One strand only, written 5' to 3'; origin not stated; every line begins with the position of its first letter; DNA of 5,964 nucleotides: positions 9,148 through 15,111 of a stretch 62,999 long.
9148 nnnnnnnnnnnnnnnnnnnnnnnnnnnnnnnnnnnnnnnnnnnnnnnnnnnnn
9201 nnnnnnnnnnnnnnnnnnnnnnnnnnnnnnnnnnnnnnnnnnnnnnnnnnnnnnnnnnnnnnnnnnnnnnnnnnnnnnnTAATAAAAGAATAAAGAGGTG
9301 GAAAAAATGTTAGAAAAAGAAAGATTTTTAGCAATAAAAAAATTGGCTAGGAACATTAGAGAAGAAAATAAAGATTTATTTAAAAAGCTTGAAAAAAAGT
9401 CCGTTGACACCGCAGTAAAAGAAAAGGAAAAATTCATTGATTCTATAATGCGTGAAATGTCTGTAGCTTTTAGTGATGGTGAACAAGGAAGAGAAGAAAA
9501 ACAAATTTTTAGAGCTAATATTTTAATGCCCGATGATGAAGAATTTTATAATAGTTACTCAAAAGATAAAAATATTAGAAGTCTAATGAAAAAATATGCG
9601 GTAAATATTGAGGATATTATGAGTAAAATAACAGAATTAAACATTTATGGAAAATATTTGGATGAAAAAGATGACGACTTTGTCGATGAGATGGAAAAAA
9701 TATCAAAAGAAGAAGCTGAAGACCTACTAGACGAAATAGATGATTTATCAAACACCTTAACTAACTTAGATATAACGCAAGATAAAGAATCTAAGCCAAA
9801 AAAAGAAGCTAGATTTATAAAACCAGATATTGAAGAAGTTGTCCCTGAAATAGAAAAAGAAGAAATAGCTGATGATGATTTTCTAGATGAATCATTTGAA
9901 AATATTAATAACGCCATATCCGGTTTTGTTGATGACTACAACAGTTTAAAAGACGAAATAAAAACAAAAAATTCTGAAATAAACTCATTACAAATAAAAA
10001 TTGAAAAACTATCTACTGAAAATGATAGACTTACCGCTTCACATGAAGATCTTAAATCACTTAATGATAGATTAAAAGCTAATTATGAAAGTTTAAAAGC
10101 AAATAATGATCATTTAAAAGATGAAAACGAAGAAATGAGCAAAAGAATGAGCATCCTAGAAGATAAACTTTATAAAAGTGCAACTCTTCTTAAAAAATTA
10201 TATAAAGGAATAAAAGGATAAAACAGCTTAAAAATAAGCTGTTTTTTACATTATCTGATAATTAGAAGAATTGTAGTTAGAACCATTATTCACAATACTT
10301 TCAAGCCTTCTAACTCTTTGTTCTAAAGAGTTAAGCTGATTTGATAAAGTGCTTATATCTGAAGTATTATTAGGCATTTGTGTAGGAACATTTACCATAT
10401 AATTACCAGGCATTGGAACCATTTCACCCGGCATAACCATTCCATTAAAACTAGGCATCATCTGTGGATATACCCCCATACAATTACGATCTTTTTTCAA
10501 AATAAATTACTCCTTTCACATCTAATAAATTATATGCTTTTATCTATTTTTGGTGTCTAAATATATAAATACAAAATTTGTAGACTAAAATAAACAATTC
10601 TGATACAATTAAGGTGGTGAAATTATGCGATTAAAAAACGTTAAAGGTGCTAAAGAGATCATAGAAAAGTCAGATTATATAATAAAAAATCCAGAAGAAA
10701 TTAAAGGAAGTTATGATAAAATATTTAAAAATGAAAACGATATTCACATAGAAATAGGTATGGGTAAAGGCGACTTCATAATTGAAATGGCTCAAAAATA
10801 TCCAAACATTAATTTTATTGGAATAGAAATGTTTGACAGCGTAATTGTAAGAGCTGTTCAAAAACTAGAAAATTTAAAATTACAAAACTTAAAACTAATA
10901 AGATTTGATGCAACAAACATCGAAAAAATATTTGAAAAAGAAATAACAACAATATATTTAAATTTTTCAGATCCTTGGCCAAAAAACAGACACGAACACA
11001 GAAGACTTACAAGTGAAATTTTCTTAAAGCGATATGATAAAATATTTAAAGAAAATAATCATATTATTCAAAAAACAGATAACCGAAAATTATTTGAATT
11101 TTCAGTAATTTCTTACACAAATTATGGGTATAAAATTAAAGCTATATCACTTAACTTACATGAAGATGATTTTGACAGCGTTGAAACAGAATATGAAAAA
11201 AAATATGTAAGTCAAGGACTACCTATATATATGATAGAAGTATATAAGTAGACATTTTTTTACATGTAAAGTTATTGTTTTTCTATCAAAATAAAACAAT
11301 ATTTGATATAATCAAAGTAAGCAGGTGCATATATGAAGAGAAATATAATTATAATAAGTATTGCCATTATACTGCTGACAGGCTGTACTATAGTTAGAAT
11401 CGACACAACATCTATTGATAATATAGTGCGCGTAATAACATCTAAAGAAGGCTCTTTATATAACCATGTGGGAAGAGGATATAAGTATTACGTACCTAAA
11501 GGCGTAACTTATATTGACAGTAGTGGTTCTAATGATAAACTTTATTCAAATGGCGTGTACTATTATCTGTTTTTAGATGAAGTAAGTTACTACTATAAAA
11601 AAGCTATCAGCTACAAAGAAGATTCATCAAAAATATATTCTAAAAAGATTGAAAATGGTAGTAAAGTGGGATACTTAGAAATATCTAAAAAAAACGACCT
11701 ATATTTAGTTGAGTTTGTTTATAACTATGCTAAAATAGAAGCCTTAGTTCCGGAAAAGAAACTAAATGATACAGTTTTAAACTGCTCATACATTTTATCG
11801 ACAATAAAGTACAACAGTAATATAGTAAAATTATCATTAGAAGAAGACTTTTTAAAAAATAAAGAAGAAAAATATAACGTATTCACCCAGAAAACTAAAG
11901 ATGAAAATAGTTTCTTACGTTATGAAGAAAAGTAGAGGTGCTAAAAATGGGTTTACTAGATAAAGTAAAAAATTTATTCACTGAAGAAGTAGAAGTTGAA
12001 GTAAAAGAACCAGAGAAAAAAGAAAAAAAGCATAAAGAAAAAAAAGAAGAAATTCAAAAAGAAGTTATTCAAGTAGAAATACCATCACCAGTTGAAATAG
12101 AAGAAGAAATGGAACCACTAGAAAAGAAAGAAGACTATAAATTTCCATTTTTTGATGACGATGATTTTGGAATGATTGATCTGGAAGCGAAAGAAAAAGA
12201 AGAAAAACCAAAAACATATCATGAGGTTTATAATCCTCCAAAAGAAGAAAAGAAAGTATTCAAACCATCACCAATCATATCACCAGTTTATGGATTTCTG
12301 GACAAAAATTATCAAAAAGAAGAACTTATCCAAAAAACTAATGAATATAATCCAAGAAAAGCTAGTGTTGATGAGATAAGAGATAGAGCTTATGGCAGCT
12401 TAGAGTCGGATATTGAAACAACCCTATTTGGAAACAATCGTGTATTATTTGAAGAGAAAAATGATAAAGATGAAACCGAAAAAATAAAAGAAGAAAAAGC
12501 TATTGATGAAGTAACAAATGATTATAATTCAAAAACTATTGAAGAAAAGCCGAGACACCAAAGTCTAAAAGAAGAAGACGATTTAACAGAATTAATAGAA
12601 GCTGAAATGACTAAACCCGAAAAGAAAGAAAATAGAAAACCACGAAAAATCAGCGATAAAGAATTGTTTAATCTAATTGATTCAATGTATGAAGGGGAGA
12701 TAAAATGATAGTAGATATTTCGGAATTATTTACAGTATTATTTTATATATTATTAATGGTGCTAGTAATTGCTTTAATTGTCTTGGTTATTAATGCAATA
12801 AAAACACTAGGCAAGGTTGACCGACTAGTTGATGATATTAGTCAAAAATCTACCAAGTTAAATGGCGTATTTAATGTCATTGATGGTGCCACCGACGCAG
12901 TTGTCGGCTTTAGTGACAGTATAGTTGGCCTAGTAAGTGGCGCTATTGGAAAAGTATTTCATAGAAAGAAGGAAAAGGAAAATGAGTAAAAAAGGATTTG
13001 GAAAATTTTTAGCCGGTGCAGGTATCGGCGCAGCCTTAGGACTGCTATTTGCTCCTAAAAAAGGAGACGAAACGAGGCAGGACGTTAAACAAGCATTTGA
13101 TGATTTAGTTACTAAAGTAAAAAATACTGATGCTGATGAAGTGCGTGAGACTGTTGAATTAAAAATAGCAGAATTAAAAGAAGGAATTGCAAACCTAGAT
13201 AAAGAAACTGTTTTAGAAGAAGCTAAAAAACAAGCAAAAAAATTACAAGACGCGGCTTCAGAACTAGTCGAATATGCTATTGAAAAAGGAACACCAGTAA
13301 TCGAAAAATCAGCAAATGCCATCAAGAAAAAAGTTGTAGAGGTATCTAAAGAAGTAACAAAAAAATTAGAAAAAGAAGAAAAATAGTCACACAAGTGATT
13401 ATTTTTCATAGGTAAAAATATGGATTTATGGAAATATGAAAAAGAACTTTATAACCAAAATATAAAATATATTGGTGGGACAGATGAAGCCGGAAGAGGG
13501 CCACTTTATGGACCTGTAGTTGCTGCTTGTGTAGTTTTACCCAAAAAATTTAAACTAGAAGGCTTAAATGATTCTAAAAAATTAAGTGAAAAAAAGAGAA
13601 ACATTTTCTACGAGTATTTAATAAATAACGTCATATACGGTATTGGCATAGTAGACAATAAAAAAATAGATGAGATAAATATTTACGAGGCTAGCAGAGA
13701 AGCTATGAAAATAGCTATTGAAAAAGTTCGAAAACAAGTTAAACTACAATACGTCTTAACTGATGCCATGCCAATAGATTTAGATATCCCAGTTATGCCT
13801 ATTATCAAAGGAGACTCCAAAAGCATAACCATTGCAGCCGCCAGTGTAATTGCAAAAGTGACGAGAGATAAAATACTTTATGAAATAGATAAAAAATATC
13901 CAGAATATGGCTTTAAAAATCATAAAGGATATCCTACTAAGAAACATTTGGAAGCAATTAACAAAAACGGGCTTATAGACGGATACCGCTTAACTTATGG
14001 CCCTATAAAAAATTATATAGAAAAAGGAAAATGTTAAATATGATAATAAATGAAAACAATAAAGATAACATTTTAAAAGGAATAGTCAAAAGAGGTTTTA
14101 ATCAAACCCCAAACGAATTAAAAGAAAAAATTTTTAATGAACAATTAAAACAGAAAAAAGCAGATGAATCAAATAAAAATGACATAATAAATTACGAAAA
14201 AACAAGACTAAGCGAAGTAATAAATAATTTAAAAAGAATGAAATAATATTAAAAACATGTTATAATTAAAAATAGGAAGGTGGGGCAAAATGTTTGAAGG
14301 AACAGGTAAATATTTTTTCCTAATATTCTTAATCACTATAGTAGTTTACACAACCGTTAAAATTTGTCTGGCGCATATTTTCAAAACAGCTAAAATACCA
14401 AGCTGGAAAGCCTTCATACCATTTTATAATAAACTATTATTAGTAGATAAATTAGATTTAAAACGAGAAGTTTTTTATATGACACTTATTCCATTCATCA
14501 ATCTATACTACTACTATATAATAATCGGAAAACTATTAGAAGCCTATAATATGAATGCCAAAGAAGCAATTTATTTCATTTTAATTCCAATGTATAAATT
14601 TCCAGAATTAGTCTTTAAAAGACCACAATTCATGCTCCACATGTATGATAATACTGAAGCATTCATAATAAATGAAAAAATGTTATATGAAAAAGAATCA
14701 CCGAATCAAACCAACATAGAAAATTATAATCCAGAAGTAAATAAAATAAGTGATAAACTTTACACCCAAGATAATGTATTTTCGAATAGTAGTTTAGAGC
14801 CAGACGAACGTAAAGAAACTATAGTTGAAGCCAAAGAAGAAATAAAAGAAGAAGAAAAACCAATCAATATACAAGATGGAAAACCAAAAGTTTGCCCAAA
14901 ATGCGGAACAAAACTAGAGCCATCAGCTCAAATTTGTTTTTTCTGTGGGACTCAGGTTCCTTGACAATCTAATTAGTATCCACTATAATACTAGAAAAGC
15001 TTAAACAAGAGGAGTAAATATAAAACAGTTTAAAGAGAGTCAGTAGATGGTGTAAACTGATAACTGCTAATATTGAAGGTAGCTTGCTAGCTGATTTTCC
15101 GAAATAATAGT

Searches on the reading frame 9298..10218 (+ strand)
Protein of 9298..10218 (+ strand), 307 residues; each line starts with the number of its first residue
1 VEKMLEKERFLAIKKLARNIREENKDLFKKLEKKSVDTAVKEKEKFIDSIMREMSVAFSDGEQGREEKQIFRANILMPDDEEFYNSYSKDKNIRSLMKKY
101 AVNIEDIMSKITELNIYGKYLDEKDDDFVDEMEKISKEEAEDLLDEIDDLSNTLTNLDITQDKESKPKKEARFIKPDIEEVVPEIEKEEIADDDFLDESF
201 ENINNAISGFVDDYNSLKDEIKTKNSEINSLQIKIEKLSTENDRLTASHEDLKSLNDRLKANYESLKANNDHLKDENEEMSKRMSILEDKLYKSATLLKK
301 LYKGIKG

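Call 42: search_protein_families(library=pfam, proteins=[window:9298-10218:+], max_evalue=0.00001)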
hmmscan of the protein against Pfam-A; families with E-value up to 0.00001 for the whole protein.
window:9298-10218:+ (307 aa): 0 families

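Call 48: search_protein_families(library=pfam, proteins=[window:9298-10218:+], max_evalue=0.001)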
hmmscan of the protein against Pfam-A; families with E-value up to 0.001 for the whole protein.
window:9298-10218:+ (307 aa): 4 families
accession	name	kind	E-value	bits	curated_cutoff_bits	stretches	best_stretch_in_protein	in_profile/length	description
PF02183.23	HALZ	-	5.9e-05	23.6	28.1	1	257-291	8-42/43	Homeobox associated leucine zipper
PF24319.2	DUF7491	-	0.00057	20.5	30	1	203-280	12-89/90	Coiled-coil region of unknown function (DUF7491)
PF11559.13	ADIP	-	0.00058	20.4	34.3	1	215-286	55-123/151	Afadin- and alpha -actinin-Binding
PF21037.2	CCDC138_cc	-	0.0007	20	27.1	1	241-290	2-51/59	Coiled-coil-domain-containing protein 138, coiled-coil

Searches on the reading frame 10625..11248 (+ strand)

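Call 42: search_protein_families(library=pfam, proteins=[window:10625-11248:+], max_evalue=0.00001)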
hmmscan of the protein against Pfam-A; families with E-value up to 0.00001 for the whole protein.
window:10625-11248:+ (208 aa): 3 families
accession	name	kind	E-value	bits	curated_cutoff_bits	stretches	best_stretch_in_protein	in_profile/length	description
PF02390.23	Methyltransf_4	-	3.3e-39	134.5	24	1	38-202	2-171/173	Putative methyltransferase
PF13847.12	Methyltransf_31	-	3.3e-08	33.8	27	1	37-105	3-72/145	Methyltransferase domain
PF24675.1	NpmA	-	9.4e-06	25.5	60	0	29-118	15-106/214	16S rRNA (adenine(1408)-N(1))-methyltransferase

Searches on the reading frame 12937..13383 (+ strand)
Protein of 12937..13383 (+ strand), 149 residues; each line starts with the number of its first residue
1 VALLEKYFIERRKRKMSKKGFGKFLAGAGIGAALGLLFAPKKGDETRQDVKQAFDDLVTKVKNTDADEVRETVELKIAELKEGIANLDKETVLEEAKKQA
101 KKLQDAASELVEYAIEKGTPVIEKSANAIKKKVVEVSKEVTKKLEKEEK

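Call 69: search_protein_families(library=pfam, proteins=[window:12937-13383:+], max_evalue=0.001)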
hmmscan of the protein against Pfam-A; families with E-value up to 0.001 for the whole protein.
window:12937-13383:+ (149 aa): 1 family
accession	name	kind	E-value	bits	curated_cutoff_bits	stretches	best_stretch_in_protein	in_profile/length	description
PF12732.12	YtxH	-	1.3e-17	64.5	37.5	1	22-82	2-68/71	YtxH-like protein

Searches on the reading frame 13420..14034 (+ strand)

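Call 43: search_protein_families(library=pfam, proteins=[window:13420-14034:+], max_evalue=0.00001)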
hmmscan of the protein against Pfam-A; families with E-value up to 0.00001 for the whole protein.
window:13420-14034:+ (205 aa): 1 family
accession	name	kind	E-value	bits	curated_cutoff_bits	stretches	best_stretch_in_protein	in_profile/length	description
PF01351.25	RNase_HII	-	5.3e-36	124.8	25.8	1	20-186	2-185/199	Ribonuclease HII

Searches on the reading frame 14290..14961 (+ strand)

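Call 43: search_protein_families(library=pfam, proteins=[window:14290-14961:+], max_evalue=0.00001)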
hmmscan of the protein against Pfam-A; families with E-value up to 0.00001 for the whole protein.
window:14290-14961:+ (224 aa): 2 families
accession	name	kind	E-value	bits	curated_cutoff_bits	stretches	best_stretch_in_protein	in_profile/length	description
PF18936.5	DUF5684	-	1.8e-08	35.3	27.4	1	39-112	1-76/81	Family of unknown function (DUF5684)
PF13240.11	Zn_Ribbon_1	-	2.9e-06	27.3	25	1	202-222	2-22/23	zinc-ribbon domain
